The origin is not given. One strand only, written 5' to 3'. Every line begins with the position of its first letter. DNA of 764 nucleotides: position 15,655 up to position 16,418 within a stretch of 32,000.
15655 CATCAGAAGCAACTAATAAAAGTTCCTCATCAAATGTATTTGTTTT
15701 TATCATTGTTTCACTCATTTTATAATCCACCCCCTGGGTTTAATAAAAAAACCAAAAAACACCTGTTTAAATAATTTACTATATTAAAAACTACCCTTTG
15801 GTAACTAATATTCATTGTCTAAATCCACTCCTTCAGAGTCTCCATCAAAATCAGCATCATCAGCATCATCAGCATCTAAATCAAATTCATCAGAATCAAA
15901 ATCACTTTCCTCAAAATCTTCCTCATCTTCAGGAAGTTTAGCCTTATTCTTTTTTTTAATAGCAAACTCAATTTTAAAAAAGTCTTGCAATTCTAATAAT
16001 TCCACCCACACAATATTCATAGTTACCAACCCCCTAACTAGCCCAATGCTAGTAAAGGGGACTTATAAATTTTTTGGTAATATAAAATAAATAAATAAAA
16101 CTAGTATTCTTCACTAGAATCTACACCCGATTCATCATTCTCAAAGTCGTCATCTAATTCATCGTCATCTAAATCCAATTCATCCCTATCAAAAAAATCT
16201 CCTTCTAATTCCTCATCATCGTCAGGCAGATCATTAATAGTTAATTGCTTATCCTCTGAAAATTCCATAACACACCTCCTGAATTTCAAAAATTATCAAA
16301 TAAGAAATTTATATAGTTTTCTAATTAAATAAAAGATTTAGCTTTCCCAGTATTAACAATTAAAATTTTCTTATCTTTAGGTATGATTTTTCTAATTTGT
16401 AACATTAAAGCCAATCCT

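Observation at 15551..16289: Three tandem hyper-acidic mini-proteins, each with its own strong ribosome-binding site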

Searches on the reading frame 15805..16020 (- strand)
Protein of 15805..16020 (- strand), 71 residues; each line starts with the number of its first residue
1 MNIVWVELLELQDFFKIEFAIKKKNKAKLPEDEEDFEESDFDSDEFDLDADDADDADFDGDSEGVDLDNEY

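Call 7: search_protein_families(library=pfam, proteins=[window:15805-16020:-], max_evalue=0.01)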
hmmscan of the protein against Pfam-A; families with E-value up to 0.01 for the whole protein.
window:15805-16020:- (71 aa): 0 families

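Call 21: search_protein_families(library=ncbifam, proteins=[window:15805-16020:-], max_evalue=0.01)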
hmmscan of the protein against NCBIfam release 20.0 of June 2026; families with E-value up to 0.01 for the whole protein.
window:15805-16020:- (71 aa): 0 families

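Call 22: search_solved_structures(query=window:15805-16020:-, max_evalue=10, show_alignments=3)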
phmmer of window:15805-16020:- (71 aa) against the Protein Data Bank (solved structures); distinct sequences matched with E-value up to 10: 6.
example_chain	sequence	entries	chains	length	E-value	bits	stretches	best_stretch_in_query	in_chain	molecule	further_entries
5i1m_V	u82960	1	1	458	0.046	17.4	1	12-67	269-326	V-type proton ATPase subunit a, vacuolar isoform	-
5tj5_A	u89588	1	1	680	0.088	16.4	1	12-67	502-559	V-type proton ATPase subunit a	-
6m0r_A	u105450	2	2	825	0.18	15.5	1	12-67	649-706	V-type proton ATPase subunit a, vacuolar isoform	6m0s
3j9t_b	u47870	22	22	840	0.18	15.4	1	12-67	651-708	V-type proton ATPase subunit a, vacuolar isoform | Yeast Vacuolar ATPase a subunit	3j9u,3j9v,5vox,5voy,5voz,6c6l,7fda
6o7t_a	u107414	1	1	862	0.19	15.4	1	12-67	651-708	V-type proton ATPase subunit a, vacuolar isoform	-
6pe4_A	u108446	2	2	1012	0.23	15.1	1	12-67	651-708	V-type proton ATPase subunit a, vacuolar isoform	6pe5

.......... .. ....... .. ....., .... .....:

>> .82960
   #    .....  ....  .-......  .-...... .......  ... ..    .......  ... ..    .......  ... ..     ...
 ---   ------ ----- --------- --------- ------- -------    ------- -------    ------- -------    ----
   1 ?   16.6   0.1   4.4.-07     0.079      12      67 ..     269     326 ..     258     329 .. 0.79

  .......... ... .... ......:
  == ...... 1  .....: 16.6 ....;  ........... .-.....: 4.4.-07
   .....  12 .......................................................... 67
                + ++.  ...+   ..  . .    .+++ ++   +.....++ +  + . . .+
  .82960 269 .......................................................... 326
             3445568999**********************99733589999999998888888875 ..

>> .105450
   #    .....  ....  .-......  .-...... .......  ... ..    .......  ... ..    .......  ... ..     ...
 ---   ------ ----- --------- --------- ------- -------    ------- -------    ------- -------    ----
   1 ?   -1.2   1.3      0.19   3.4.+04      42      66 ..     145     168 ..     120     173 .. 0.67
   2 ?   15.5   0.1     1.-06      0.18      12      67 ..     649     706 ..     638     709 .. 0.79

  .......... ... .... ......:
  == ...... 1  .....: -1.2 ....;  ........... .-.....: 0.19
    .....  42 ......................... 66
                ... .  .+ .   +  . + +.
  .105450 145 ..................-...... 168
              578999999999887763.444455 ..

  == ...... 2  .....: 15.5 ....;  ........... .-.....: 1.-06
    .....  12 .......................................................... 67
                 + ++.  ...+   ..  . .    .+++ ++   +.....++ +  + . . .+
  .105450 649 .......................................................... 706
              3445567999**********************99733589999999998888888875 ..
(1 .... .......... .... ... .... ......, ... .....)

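Call 27: search_protein_representatives(alignment_id=A2)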
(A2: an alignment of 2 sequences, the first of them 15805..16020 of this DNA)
Query: 2 sequences, 72 profile positions. Proteins with E-value up to 0.001 (for the whole library): 2; up to 1e-10: 2; up to 1e-30: 1. The best 2 are listed.
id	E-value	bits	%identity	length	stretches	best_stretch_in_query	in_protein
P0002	6.8e-34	131.9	-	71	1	1-72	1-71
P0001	4.2e-20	87.8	-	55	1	17-72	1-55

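Call 48: find_homologous_proteins(query=A4, max_evalue=0.1)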
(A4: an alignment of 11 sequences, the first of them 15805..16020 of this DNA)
Query A4 (11 sequences) (71 aa, profile of the alignment): 5 proteins with E <= 0.1 among 8000 candidates.
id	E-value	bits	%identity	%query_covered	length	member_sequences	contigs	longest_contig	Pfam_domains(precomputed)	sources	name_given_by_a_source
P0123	7.3e-11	60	-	-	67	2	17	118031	-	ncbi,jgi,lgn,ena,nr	ncbi:MAG TPA: hypothetical protein VJG30_01080 [Candidatus Nanoarchaeia archaeon]|nr:hypothetical pr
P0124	7.8e-10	57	-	-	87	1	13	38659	-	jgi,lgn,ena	-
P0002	5.9e-9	54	100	100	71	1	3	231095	-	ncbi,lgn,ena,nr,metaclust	ncbi:hypothetical protein J4216_01210 [Candidatus Woesearchaeota archaeon]|nr:hypothetical protein [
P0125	2.5e-5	42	-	-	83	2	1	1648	-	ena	-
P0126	3.4e-5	42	-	-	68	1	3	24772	-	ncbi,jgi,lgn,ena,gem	-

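Call 53: predict_structure(alignment_id=A2)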
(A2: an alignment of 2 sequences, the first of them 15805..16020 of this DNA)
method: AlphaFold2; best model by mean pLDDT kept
length: 71 residues; sequences in the alignment: 2
mean_pLDDT: 58.6   pTM: 0.19
mean pLDDT of the five models: 58.6, 58.4, 57.9, 53.3, 51.5
residues with pLDDT >= 90: 0; 70-90: 2; 50-70: 63; < 50: 6
segments of 3 or more residues with pLDDT < 50: 28-30
pLDDT, mean of each block of 10 residues (from residue 1): 58 65 52 56 61 59 59 52
secondary structure, 60 per line:
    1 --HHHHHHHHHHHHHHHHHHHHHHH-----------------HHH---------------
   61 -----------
elements in order: H3-25

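Call 54: search_protein_families(library=pfam, alignment_id=A3, max_evalue=1)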
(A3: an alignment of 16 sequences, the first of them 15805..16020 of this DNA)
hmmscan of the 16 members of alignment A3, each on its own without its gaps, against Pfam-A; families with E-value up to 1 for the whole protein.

A. member 1, window:15805-16020:- (71 aa): 1 family
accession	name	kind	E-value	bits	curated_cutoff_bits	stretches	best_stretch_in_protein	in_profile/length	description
PF10446.14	DUF2457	-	0.19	11.3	30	1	9-66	26-83/467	Protein of unknown function (DUF2457)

B. families by the number of members that match (of 16 scanned): 8 families
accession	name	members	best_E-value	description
PF06524.17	NOA36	2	0.26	NOA36 protein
PF09538.15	FYDLN_acid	1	0.16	Protein of unknown function (FYDLN_acid)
PF17972.7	bMG5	1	0.16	Bacterial Alpha-2-macroglobulin MG5 domain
PF10446.14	DUF2457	1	0.19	Protein of unknown function (DUF2457)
PF05526.16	R_equi_Vir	1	0.22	Rhodococcus equi virulence-associated protein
PF08597.15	eIF3_subunit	1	0.27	Translation initiation factor eIF3 subunit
PF06957.17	COPI_C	1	0.3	Coatomer (COPI) alpha subunit C-terminus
PF05477.16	SURF2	1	0.43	Surfeit locus protein 2 (SURF2)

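Call 55: search_protein_families(library=phrogs, alignment_id=A3, max_evalue=0.1)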
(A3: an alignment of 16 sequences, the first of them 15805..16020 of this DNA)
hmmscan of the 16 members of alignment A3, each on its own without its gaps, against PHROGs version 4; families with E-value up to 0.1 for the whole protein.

A. member 1, window:15805-16020:- (71 aa): 0 families

B. families by the number of members that match (of 16 scanned): 0 families

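Call 56: search_solved_structures(query=A4, max_evalue=10)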
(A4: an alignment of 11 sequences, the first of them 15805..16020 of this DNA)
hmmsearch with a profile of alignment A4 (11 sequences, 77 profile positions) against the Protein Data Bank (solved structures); distinct sequences matched with E-value up to 10: 7.
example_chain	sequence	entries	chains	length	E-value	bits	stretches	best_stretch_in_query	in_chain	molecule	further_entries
6nhj_2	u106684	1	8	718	0.056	16.9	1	7-74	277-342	Tegument protein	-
1y14_A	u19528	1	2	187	0.068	16.6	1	16-70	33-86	DNA-directed RNA polymerase II 32 kDa polypeptide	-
3j1n_D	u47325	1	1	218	0.18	15.3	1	16-70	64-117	DNA-directed RNA polymerase II subunit RPB4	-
3qt1_D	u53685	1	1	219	0.18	15.2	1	16-70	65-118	DNA-directed RNA polymerase II subunit RPB4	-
6gyk_D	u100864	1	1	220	0.18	15.2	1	16-70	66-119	DNA-directed RNA polymerase II subunit RPB4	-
1nt9_D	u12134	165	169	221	0.18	15.2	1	16-70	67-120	YEAST DNA-DIRECTED RNA POLYMERASE II 32 KD POLYPEPTIDE | DNA-directed RNA polymerase II 32 kDa polypeptide | DNA-directed RNA polymerase II subunit RPB4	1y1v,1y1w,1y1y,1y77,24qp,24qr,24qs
6zfb_D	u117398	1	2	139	2.7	11.5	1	20-62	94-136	DNA-directed RNA polymerase subunit delta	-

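Call 64: find_related_loci(query=window:15805-16020:-, collection=viral_contigs, flank=3000)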
Query window:15805-16020:- (71 aa) in viral_contigs; peptide patterns used: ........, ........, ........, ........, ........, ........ (x = any residue, [..] = any of these).
26 stretches matched a pattern, but none encodes a relative of the query by tblastn (E <= 1e-3).

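Call 65: search_protein_families(library=padloc, alignment_id=A3, max_evalue=0.1)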
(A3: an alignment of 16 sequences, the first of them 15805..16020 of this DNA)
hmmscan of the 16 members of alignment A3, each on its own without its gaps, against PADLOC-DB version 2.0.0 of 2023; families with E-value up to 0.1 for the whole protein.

A. member 1, window:15805-16020:- (71 aa): 0 families

B. families by the number of members that match (of 16 scanned): 0 families

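Call 90: search_dna_similar(query=window:15805-16020:-, collection=phages, mode=protein, max_evalue=0.01, max_rows=10)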
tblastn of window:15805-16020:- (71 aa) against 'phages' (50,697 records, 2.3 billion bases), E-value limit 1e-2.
No match.

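Call 91: search_dna_similar(query=window:15805-16020:-, collection=plasmids, mode=protein, max_evalue=0.01, max_rows=10)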
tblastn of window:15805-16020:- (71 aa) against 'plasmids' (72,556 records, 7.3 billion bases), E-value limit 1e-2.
No match.

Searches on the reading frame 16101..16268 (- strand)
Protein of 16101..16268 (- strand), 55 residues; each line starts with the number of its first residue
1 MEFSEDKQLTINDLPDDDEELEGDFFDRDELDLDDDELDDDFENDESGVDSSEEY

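Call 7: search_protein_families(library=pfam, proteins=[window:16101-16268:-], max_evalue=0.01)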
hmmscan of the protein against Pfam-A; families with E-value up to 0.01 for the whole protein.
window:16101-16268:- (55 aa): 0 families

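Call 13: find_homologous_proteins(query=window:16101-16268:-, max_evalue=0.01)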
Query window:16101-16268:- (55 aa): 1 proteins with E <= 0.01 among 5 candidates.
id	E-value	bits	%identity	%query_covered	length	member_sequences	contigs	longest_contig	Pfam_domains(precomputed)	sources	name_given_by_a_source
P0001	2.0e-22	95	100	100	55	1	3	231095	-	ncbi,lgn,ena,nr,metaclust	ncbi:hypothetical protein J4216_01215 [Candidatus Woesearchaeota archaeon]|nr:hypothetical protein [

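Call 14: find_encoding_contigs(protein=P0001, flank=10000, max_places=6)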
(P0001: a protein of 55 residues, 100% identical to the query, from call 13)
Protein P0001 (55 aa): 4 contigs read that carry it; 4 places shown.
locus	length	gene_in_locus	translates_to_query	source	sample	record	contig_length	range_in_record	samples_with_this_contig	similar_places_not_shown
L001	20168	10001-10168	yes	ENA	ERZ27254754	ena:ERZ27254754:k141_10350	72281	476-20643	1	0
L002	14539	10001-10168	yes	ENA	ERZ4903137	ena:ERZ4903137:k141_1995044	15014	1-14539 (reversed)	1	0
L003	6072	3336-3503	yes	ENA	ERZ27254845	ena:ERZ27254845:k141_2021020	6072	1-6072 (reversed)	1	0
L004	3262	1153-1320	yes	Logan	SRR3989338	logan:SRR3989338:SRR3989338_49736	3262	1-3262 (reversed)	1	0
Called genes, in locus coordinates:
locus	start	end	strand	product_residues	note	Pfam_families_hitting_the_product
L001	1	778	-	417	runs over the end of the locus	?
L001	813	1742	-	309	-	PF01544:CorA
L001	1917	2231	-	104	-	PF02452:PemK_toxin (weak)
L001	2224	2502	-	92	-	PF24434:DUF7557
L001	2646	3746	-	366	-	PF13433:Peripla_BP_5 (weak), PF13458:Peripla_BP_6, PF01094:ANF_receptor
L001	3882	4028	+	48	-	-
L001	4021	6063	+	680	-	PF00069:Pkinase, PF07714:PK_Tyr_Ser-Thr (weak)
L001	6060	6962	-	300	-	PF04014:MazE_antitoxin (faint)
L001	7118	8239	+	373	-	-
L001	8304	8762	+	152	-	PF11950:DUF3467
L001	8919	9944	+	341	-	PF00291:PALP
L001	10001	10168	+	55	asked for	-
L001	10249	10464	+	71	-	-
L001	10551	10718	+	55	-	-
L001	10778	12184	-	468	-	PF01425:Amidase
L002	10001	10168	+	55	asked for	-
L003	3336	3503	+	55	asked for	-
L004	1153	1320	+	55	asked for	-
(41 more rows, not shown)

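Call 21: search_protein_families(library=ncbifam, proteins=[window:16101-16268:-], max_evalue=0.01)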
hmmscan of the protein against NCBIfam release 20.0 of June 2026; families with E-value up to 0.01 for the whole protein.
window:16101-16268:- (55 aa): 0 families
